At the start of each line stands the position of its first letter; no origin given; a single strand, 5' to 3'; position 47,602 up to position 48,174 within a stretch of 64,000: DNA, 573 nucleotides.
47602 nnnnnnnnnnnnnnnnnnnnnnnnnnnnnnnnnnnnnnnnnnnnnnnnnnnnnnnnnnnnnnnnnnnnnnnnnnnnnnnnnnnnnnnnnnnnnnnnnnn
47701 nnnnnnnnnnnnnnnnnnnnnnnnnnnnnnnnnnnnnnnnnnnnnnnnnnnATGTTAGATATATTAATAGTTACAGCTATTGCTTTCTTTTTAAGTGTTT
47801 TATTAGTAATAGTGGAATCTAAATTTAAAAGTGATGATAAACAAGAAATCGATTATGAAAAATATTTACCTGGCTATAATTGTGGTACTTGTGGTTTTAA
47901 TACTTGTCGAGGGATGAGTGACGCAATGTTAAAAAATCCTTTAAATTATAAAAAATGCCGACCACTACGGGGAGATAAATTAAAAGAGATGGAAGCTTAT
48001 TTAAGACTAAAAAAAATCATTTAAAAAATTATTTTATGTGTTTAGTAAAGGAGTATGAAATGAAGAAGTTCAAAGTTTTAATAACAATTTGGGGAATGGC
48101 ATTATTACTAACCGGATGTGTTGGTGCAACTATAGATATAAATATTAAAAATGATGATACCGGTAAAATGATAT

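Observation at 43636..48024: Rnf operon with a fused RnfD-RnfG and an RnfB reduced to its N-terminal domain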

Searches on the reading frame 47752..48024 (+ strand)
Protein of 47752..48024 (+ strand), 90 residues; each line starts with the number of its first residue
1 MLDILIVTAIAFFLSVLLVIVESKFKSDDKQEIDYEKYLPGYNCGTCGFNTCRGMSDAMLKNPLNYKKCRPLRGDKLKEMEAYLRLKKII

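Call 3: search_protein_families(library=pfam, proteins=[window:47752-48024:+], max_evalue=0.01)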
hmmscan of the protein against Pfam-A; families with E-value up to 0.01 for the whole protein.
window:47752-48024:+ (90 aa): 1 family
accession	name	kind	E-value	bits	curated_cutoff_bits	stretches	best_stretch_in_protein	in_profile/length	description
PF04060.18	FeS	-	3.4e-09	36.7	23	1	39-71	1-33/33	Putative Fe-S cluster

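Call 4: search_protein_families(library=ncbifam, proteins=[window:47752-48024:+], max_evalue=0.01)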
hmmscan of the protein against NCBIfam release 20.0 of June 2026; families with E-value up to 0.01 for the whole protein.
window:47752-48024:+ (90 aa): 11 families
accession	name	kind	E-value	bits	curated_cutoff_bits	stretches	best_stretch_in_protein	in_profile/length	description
TIGR01944.1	rnfB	subfamily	6e-10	39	68.7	1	4-80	8-84/190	RnfABCDGE type electron transport complex subunit B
NF005504.0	PRK07118.1-3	equivalog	7.3e-09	35.4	437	1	4-76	8-81/293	Fe-S cluster domain-containing protein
NF041836.1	rnfB_Methano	equivalog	2e-07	30.8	445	1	4-72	11-79/265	Rnf electron transport complex subunit RnfB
NF005505.0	PRK07118.1-4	equivalog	2.3e-07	30.6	378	1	5-69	12-77/265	Fe-S cluster domain-containing protein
NF005503.0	PRK07118.1-2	equivalog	3.8e-07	29.6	252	1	3-69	5-73/292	RnfABCDGE type electron transport complex subunit B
NF003475.0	PRK05113.1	equivalog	8.5e-07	29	203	1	3-81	7-85/190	electron transport complex subunit RsxB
NF003195.0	PRK04165.1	equivalog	1.1e-06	27.9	306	1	33-83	6-56/450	acetyl-CoA decarbonylase/synthase complex subunit gamma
NF005506.0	PRK07118.1-5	equivalog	2.4e-06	27.2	388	1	7-69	13-76/279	Fe-S cluster domain-containing protein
NF005415.0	PRK06991.1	equivalog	3.5e-05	23.6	281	1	36-80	12-56/284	electron transport complex subunit RsxB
NF006446.0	PRK08764.1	equivalog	3.6e-05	23.7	220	1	36-75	13-51/139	Rnf electron transport complex subunit RnfB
NF011062.0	PRK14494.1-1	equivalog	0.00024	20.7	323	1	17-70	122-177/231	putative molybdopterin-guanine dinucleotide biosynthesis protein MobB/FeS domain-containing protein protein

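Call 22: list_cluster_members(proteins=[P0001, window:47752-48024:+, window:49038-50099:+, P0003, P0023, P0112, P0064])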
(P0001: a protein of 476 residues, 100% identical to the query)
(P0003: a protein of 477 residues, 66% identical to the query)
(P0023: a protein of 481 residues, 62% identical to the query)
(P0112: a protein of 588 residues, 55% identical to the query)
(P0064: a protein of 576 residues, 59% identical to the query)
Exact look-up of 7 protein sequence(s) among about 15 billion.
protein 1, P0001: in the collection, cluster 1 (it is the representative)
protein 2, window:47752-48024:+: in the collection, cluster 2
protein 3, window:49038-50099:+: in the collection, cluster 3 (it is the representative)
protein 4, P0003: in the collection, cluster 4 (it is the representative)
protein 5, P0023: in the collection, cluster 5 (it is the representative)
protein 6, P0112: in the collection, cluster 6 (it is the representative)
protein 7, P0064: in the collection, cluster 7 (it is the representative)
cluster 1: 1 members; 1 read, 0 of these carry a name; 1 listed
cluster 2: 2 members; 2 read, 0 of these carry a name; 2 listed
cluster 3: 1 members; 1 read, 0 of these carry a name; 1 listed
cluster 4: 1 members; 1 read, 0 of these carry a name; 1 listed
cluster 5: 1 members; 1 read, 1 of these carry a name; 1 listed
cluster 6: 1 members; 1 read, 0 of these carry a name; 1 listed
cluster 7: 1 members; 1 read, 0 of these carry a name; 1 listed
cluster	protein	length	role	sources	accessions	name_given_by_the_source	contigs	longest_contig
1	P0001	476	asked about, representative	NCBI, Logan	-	-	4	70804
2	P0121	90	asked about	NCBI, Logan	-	-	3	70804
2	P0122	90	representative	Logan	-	-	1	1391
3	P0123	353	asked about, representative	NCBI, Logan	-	-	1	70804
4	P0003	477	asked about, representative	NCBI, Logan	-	-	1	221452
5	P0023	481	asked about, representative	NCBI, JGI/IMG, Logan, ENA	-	electron transport complex protein RnfD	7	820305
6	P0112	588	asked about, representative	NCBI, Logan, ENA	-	-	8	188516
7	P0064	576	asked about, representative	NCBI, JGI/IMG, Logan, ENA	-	-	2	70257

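Call 28: find_homologous_proteins(query=window:47752-48024:+, max_evalue=0.001)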
Query window:47752-48024:+ (90 aa): 61 proteins with E <= 0.001 among 63 candidates.
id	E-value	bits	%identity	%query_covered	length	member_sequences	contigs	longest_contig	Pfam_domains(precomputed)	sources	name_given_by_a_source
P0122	5.3e-53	194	99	100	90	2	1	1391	PF04060.19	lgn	-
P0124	2.3e-37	144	73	100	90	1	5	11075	PF04060.19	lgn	-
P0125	1.1e-32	129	67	100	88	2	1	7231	PF04060.19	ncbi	-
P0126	1.2e-32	129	66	100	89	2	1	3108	PF04060.19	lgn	-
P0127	7.1e-32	127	62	100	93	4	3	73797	PF04060.19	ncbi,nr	ncbi:MAG: (Fe-S)-binding protein [Bacilli bacterium]|nr:(Fe-S)-binding protein [Bacilli bacterium] M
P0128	8.6e-32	127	62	100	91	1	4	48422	PF04060.19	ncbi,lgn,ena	-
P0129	1.6e-31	126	61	100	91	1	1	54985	PF04060.19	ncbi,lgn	-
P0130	1.8e-31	126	62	100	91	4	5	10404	PF04060.19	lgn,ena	-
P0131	2.5e-31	125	63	100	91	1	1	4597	PF04060.19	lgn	-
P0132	4.4e-31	124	61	100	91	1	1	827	PF04060.19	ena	-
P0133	1.9e-29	119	64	98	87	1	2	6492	PF04060.19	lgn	-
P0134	6.1e-29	117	60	99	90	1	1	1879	PF04060.19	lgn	-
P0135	7.5e-28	114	58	94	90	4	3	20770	PF04060.19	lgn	-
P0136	1.5e-27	113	58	94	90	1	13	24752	PF04060.19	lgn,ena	-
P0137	2.3e-26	109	57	99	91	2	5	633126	PF04060.19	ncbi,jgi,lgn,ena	jgi:electron transport complex protein RnfB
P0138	3.3e-26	109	57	99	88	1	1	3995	PF04060.19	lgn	-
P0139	6.8e-26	108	62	97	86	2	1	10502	PF04060.19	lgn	-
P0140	8.1e-26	107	55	94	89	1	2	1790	PF04060.19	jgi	-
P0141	1.2e-25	107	58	94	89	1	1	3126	PF04060.19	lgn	-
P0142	1.4e-25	107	52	100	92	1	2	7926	PF04060.19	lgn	-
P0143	2.3e-25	106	54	94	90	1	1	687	PF04060.19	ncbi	-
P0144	2.7e-25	106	58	99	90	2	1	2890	PF04060.19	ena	-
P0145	3.9e-25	105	56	83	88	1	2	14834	PF04060.19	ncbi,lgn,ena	-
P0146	4.8e-25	105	51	100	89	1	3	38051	PF04060.19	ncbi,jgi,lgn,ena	-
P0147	9.2e-25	104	57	74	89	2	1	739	PF04060.19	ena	-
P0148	1.5e-24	103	54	94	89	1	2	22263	PF04060.19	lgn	-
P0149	2.2e-24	103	55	94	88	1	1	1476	PF04060.19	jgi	jgi:Na+-translocating ferredoxin:NAD+ oxidoreductase RNF subunit RnfB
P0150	3.0e-24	102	58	94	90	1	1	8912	PF04060.19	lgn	-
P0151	4.1e-24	102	53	94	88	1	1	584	PF04060.19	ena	-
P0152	6.1e-24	101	55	94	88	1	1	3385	PF04060.19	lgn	-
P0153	6.6e-24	101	56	94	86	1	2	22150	PF04060.19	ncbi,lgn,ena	-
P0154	2.2e-23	100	56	94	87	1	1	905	PF04060.19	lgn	-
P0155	3.4e-23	99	52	100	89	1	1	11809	PF04060.19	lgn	-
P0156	5.3e-23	98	54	78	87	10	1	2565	PF04060.19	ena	-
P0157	6.7e-23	98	55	94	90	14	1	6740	PF04060.19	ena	-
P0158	7.9e-23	98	54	94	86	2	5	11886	PF04060.19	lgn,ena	-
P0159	1.3e-22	97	53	94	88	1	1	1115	PF04060.19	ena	-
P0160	1.7e-22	97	55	93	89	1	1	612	PF04060.19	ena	-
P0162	5.0e-22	95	52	93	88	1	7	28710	PF04060.19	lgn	-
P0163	5.9e-22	95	55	98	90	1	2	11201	PF04060.19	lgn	-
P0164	8.3e-22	95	52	94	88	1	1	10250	PF04060.19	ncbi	-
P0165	8.6e-22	95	53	94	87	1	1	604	PF04060.19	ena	-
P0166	9.8e-22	94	54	93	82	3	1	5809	PF04060.19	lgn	-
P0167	1.0e-21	94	55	93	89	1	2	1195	PF04060.19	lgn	-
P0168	1.7e-21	94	49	94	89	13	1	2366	PF04060.19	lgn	-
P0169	3.7e-21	93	52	94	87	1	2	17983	PF04060.19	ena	-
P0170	4.0e-21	92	53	100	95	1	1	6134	PF04060.19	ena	-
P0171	4.8e-21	92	51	94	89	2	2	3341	PF04060.19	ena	-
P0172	6.2e-21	92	53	98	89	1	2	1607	PF04060.19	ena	-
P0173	1.0e-20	91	51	93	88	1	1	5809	PF04060.19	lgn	-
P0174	3.0e-20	90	49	94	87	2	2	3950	PF04060.19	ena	-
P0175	3.4e-20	89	49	94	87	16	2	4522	PF04060.19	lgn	-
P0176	4.5e-20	89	48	94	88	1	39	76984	PF04060.19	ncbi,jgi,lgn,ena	-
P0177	5.4e-20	89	46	94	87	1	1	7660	PF04060.19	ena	-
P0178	6.9e-20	88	57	84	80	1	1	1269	PF04060.19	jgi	jgi:Na+-translocating ferredoxin:NAD+ oxidoreductase RNF subunit RnfB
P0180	3.0e-19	86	47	94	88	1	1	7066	PF04060.19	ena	-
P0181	5.5e-19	86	46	94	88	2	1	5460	PF04060.19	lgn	-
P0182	1.2e-18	84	45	94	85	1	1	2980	PF04060.19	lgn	-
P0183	4.4e-14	70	65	54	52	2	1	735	PF04060.19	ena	-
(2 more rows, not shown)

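Call 38: search_solved_structures(query=window:47752-48024:+, max_evalue=0.01, show_alignments=3)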
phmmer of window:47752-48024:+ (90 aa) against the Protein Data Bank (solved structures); distinct sequences matched with E-value up to 0.01: 1.
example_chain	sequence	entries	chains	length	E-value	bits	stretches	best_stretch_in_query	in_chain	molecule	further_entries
7zc6_B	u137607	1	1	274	0.0055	20.1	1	9-62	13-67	RnfB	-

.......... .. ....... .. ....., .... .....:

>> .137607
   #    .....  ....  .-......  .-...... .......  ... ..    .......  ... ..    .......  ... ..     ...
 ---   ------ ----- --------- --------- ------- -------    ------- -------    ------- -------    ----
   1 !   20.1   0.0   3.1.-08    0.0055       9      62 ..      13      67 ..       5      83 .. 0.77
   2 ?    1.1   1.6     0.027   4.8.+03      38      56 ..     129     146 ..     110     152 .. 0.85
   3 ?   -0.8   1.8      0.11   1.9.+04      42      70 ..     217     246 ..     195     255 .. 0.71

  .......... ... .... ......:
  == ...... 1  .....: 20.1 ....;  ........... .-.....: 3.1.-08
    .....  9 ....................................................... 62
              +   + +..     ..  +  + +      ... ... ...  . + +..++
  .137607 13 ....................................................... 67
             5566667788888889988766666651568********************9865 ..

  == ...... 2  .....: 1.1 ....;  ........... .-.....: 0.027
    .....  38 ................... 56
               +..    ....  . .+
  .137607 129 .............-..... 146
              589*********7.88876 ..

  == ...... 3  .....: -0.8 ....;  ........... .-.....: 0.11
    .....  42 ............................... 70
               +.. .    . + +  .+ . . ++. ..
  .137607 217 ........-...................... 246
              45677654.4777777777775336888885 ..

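Call 66: search_solved_structures(query=A6, max_evalue=0.01, show_alignments=4)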
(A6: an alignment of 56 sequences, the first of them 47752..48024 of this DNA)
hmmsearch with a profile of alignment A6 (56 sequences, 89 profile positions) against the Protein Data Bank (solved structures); distinct sequences matched with E-value up to 0.01: 3.
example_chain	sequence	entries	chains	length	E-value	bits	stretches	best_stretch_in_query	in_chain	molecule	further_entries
8ahx_B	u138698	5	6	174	6.8e-06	29.1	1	5-71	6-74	Ion-translocating oxidoreductase complex subunit B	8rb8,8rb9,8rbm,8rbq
7zc6_B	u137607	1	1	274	1.2e-05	28.3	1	6-62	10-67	RnfB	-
9eri_B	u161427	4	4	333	8.5e-05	25.6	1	4-69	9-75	Na(+)-translocating ferredoxin:NAD(+) oxidoreductase complex subunit B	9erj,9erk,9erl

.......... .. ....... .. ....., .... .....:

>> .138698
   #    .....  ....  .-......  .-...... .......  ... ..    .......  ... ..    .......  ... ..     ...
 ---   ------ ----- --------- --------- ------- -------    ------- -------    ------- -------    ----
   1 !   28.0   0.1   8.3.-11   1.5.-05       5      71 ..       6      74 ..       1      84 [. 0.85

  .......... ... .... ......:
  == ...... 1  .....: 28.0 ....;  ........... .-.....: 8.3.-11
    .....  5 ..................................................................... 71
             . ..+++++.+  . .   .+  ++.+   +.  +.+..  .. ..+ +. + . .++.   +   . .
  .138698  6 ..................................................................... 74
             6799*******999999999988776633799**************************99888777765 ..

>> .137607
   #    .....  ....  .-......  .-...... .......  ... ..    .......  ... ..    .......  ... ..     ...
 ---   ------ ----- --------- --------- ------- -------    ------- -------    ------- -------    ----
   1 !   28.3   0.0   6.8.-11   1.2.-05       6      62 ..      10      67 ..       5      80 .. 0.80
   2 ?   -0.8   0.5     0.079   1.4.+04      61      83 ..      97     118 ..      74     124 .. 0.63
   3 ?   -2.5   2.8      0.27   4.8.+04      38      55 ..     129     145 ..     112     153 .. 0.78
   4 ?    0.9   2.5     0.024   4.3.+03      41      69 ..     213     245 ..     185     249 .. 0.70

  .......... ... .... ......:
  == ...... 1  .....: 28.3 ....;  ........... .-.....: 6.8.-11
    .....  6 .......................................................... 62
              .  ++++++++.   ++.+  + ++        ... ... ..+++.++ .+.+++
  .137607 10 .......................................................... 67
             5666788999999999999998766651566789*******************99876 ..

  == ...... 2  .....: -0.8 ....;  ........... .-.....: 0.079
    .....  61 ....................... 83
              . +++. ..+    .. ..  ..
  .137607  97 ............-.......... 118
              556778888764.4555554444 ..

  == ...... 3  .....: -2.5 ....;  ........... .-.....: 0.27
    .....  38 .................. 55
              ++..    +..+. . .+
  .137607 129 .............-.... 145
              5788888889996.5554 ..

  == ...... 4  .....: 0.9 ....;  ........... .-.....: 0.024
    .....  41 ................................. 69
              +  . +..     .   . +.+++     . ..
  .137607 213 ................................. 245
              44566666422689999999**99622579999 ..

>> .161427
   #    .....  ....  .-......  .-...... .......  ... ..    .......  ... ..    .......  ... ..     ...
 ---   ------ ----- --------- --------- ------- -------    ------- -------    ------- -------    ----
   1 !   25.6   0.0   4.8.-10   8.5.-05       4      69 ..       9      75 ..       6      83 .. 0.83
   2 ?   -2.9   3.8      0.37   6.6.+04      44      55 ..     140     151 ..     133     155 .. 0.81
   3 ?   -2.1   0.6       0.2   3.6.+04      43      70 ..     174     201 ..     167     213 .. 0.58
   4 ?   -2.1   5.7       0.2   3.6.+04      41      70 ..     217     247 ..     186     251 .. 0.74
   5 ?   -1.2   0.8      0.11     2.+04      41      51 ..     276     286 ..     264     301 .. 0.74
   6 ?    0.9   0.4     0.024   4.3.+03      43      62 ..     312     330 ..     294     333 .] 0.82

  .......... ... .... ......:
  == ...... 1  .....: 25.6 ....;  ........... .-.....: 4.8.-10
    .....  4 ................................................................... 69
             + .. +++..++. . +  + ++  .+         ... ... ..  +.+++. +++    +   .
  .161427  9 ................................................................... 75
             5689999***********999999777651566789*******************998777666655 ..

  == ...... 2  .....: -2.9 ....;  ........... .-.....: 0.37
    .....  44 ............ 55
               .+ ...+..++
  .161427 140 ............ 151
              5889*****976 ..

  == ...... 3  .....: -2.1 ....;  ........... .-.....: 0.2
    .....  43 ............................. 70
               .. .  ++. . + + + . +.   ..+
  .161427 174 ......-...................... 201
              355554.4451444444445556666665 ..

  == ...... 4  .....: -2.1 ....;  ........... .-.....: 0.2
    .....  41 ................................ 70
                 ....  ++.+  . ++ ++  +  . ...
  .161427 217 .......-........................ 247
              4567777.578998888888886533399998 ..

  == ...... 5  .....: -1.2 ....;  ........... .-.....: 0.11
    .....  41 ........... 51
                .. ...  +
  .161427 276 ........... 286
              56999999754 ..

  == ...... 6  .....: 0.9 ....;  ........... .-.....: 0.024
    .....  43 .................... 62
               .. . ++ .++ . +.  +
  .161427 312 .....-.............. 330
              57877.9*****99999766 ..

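Call 70: predict_structure(alignment_id=A6)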
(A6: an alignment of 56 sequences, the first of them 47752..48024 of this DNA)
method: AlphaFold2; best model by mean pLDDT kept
length: 90 residues; sequences in the alignment: 56
mean_pLDDT: 91.2   pTM: 0.65
mean pLDDT of the five models: 91.2, 88.5, 85.0, 84.7, 84.1
residues with pLDDT >= 90: 68; 70-90: 22; 50-70: 0; < 50: 0
segments of 3 or more residues with pLDDT < 50: none
pLDDT, mean of each block of 10 residues (from residue 1): 90 95 85 92 87 93 93 93 93
secondary structure, 60 per line:
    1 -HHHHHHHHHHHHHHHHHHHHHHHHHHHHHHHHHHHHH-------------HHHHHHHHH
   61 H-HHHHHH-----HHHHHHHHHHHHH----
elements in order: H2-38 H52-61 H63-68 H74-86

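Call 72: fold_search(model_id=the predicted structure, library=pdb)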
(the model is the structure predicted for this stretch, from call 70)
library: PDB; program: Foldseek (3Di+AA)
matches with E <= 10: 5; with E <= 0.001: 0
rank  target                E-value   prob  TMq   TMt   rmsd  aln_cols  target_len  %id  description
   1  2ycl_A                3.7e-01  0.99  0.51  0.11   1.8        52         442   21  complete structure of the corrinoid,iron-sulfur protein including the N-terminal domain with a 4Fe-4S cluster (released 2011-06-08)
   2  9fzy_F                4.0e-01  0.99  0.47  0.10   1.8        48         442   25  Structure of carbon monoxide dehydrogenase/acetyl-CoA synthase (CODH/ACS) in complex with corrinoid iron-sulfur protei (released 2025-02-05)
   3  4c1n_G                4.2e-01  0.97  0.46  0.10   2.3        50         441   28  Corrinoid protein reactivation complex with activator (released 2014-08-13)
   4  4djd_C                6.9e-01  0.96  0.50  0.11   2.0        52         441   23  Crystal structure of folate-free corrinoid iron-sulfur protein (CFeSP) in complex with its methyltransferase (MeTr) (released 2012-03-14)
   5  9jc9_A                8.0e+00  0.02  0.22  0.06   9.5        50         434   22  CalA-like lipase from Ustilago trichophora (S200A mutant) (released 2025-04-02)

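Call 92: search_protein_representatives(alignment_id=A6)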
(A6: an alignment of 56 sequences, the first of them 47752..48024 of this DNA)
Query: 56 sequences, 89 profile positions. Proteins with E-value up to 0.001 (for the whole library): 1991; up to 1e-10: 79; up to 1e-30: 2. The best 150 are listed.
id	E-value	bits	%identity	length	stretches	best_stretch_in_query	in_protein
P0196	3.3e-32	126.3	-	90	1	1-87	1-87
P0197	4.8e-32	125.8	-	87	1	1-87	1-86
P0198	3.0e-28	113.6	-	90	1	1-87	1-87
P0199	1.5e-27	111.4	-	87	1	1-68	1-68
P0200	4.6e-27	109.8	-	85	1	1-87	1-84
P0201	1.2e-26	108.5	-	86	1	1-87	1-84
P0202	3.3e-26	107.1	-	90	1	1-86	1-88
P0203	3.9e-25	103.6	-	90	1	1-87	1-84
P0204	4.5e-25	103.4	-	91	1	1-88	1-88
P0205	1.3e-24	102.0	-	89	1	1-87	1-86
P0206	5.2e-24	100.0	-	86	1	1-87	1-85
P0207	1.5e-23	98.5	-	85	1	1-86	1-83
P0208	2.6e-23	97.8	-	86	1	3-86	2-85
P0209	2.6e-23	97.8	-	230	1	1-78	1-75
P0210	3.2e-23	97.5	-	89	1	1-87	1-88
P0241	4.2e-14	68.3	-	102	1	4-87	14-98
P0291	7.0e-10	54.7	-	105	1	3-86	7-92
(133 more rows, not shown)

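Call 94: find_encoding_contigs(protein=P0291, flank=6000, max_places=2)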
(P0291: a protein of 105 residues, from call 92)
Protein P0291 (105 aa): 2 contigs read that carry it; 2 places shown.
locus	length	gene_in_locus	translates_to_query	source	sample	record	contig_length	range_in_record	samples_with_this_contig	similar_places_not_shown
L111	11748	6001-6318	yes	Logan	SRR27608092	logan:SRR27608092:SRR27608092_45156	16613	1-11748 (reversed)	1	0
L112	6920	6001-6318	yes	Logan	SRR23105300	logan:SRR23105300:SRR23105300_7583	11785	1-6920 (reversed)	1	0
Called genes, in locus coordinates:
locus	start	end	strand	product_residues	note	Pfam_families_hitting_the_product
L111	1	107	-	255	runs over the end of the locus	PF03631:Virul_fac_BrkB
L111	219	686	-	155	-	-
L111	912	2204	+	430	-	PF13375:RnfC_N, PF01512:Complex1_51K, PF10531:SLBB, PF12838:Fer4_7 (weak), PF13183:Fer4_8 (weak), PF13187:Fer4_9 (weak), PF13237:Fer4_10, PF13534:Fer4_17 (weak), +3 more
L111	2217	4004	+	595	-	PF03116:NQR2_RnfD_RnfE, PF04205:FMN_bind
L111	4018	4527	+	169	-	PF04205:FMN_bind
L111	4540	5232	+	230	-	PF02508:Rnf-Nqr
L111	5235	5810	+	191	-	PF02508:Rnf-Nqr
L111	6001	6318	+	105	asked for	PF04060:FeS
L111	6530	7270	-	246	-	PF00376:MerR, PF13411:MerR_1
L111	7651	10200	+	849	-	PF04205:FMN_bind, PF01946:Thi4 (weak), PF03486:HI0933_like (weak), PF07992:Pyr_redox_2 (weak), PF00890:FAD_binding_2, PF01266:DAO, PF12831:FAD_oxidored, PF00890:FAD_binding_2, +1 more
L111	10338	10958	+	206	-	-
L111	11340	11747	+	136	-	?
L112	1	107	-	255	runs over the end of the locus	PF03631:Virul_fac_BrkB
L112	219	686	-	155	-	-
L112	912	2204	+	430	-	PF13375:RnfC_N, PF01512:Complex1_51K, PF10531:SLBB, PF12838:Fer4_7 (weak), PF13183:Fer4_8 (weak), PF13187:Fer4_9 (weak), PF13237:Fer4_10, PF13534:Fer4_17 (weak), +3 more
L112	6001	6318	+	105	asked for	PF04060:FeS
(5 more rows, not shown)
